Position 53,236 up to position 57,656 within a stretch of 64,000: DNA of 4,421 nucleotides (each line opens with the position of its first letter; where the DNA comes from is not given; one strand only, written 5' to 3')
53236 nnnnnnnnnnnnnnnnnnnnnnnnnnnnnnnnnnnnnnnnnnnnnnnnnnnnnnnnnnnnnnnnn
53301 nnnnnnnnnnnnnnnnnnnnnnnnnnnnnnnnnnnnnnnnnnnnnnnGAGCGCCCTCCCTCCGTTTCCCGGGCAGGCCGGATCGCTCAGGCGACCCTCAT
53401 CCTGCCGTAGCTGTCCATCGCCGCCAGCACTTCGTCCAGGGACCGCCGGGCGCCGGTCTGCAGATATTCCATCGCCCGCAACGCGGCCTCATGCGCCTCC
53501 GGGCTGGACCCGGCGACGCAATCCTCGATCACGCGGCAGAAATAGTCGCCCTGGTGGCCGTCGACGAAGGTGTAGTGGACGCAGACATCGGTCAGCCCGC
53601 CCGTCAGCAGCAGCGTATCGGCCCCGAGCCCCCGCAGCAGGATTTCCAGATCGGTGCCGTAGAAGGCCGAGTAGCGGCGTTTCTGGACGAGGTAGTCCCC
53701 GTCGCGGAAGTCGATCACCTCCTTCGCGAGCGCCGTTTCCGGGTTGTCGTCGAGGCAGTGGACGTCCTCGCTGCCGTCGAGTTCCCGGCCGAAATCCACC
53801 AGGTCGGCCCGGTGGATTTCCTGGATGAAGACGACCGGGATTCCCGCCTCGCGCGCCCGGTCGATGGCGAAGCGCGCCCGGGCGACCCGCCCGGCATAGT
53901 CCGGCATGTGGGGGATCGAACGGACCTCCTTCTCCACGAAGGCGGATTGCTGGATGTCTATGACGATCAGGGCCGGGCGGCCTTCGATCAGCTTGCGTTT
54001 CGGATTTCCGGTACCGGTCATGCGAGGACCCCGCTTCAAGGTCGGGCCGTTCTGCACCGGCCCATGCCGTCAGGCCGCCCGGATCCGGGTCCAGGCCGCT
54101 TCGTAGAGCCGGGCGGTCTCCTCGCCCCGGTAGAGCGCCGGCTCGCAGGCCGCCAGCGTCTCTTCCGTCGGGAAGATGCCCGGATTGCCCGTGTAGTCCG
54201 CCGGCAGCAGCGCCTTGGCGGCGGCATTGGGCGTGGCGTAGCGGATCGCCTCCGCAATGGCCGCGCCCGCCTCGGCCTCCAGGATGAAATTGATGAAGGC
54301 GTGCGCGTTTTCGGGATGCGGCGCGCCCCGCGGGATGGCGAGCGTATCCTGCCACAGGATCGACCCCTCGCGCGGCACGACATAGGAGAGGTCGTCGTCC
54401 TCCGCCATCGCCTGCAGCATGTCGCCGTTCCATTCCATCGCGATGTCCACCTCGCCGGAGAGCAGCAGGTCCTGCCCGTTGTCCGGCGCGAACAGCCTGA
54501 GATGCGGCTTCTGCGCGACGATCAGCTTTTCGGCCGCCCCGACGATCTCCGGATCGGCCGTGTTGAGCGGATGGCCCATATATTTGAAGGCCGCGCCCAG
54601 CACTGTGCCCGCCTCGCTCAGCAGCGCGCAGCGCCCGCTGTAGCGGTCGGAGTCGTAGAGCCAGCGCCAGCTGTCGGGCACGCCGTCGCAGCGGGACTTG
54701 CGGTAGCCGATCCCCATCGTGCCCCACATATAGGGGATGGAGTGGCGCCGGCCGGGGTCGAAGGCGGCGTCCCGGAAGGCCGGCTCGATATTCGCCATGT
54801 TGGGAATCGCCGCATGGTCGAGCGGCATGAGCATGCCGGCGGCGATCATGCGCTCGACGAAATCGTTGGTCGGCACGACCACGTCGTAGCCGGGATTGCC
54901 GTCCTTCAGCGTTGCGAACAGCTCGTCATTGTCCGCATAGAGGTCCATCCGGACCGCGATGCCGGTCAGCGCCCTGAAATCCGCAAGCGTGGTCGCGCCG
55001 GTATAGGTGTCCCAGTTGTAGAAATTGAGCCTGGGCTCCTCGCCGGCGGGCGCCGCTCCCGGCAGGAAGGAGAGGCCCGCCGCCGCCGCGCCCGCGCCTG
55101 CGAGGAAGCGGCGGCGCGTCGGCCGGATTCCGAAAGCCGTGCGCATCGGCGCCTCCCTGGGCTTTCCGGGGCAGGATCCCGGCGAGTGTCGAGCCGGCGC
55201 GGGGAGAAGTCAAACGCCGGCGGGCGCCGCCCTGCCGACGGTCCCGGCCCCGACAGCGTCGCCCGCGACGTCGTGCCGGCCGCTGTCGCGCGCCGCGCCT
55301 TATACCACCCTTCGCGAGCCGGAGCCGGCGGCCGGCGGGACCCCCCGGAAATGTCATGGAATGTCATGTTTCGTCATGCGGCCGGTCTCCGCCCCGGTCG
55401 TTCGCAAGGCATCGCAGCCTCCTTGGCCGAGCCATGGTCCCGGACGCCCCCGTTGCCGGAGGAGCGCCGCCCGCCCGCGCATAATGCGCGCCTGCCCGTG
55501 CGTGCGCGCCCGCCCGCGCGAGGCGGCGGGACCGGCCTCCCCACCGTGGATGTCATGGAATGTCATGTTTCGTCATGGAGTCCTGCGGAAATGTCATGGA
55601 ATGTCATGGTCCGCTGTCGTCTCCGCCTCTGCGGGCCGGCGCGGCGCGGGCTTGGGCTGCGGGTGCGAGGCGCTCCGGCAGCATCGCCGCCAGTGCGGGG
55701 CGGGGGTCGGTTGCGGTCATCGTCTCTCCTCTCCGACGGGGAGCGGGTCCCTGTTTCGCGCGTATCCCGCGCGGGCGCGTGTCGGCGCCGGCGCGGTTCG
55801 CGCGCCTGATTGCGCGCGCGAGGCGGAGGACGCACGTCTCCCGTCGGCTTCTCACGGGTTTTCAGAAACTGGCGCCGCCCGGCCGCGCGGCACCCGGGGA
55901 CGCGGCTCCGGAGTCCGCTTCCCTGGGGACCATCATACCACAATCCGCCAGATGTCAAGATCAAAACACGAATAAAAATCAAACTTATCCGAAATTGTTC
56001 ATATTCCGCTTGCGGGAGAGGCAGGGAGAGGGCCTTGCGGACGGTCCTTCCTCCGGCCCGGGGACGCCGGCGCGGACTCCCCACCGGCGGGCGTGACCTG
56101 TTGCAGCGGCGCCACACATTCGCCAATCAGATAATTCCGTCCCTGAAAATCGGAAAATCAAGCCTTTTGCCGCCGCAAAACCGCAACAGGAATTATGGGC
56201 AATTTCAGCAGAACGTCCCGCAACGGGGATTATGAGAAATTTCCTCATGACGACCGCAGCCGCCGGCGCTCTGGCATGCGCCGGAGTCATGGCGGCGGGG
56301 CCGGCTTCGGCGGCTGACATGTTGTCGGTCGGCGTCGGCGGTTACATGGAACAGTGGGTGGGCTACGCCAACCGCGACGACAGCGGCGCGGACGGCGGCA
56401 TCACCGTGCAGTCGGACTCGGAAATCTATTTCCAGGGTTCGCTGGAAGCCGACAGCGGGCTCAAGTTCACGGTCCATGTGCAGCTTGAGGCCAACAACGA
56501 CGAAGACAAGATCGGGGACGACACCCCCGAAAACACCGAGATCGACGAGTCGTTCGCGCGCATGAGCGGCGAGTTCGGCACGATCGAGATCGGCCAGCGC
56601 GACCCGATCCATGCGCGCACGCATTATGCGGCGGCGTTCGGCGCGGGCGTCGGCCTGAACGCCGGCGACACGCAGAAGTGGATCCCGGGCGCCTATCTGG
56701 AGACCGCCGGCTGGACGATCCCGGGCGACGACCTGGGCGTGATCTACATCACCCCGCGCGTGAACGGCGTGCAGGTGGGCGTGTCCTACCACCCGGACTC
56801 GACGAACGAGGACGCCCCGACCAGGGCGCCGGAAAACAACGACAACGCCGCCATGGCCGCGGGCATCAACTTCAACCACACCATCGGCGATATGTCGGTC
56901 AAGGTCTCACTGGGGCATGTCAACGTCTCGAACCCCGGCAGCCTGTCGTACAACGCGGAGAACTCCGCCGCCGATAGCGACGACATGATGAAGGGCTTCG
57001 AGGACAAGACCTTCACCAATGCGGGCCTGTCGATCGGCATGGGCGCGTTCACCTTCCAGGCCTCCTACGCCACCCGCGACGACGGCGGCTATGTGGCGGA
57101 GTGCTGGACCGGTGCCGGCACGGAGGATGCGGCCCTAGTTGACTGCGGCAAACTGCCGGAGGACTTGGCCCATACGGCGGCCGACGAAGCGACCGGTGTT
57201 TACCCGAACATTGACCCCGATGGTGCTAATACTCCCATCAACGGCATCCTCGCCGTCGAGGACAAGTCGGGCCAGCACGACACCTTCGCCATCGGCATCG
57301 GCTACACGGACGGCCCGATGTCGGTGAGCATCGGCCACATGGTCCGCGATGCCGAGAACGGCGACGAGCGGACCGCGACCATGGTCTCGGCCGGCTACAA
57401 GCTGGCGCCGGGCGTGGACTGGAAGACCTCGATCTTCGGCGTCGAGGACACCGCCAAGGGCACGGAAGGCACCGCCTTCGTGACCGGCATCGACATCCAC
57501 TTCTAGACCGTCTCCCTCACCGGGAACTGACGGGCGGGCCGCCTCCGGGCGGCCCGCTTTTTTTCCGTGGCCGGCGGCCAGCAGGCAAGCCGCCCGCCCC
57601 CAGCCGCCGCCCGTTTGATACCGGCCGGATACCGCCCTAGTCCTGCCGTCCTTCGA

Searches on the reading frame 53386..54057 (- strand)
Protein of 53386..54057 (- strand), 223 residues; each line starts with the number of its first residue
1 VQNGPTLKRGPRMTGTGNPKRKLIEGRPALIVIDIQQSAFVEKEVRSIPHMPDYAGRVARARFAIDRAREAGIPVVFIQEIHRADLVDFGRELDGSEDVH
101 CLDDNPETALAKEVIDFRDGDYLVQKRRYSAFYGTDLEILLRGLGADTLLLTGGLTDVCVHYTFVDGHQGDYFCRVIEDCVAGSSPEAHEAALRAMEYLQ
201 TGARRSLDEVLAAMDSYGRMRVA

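Call 79: search_protein_families(library=pfam, proteins=[window:53386-54057:-], max_evalue=0.0001)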
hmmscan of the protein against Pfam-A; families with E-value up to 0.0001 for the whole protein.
window:53386-54057:- (223 aa): 1 family
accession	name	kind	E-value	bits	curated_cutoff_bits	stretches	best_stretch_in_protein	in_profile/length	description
PF00857.26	Isochorismatase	-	1.9e-41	142.5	27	1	29-197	2-164/175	Isochorismatase domain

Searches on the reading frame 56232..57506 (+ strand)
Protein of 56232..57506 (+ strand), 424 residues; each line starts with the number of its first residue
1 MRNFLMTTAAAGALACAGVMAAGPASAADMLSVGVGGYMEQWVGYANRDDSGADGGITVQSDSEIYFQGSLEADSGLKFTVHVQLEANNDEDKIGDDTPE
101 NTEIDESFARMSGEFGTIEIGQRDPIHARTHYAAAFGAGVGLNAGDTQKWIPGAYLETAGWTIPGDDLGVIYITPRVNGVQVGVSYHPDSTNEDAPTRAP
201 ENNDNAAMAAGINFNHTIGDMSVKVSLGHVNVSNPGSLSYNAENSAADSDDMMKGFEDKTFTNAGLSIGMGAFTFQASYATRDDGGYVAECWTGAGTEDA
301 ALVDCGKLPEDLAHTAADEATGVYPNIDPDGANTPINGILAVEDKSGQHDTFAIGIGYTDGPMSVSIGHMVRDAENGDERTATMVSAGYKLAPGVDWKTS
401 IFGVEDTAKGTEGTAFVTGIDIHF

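Call 79: search_protein_families(library=pfam, proteins=[window:56232-57506:+], max_evalue=0.0001)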
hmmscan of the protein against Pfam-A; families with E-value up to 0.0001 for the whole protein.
window:56232-57506:+ (424 aa): 1 family
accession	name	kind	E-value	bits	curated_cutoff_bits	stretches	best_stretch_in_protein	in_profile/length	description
PF13609.12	Porin_4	-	1.6e-37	130.4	27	1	15-400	3-301/310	Gram-negative porin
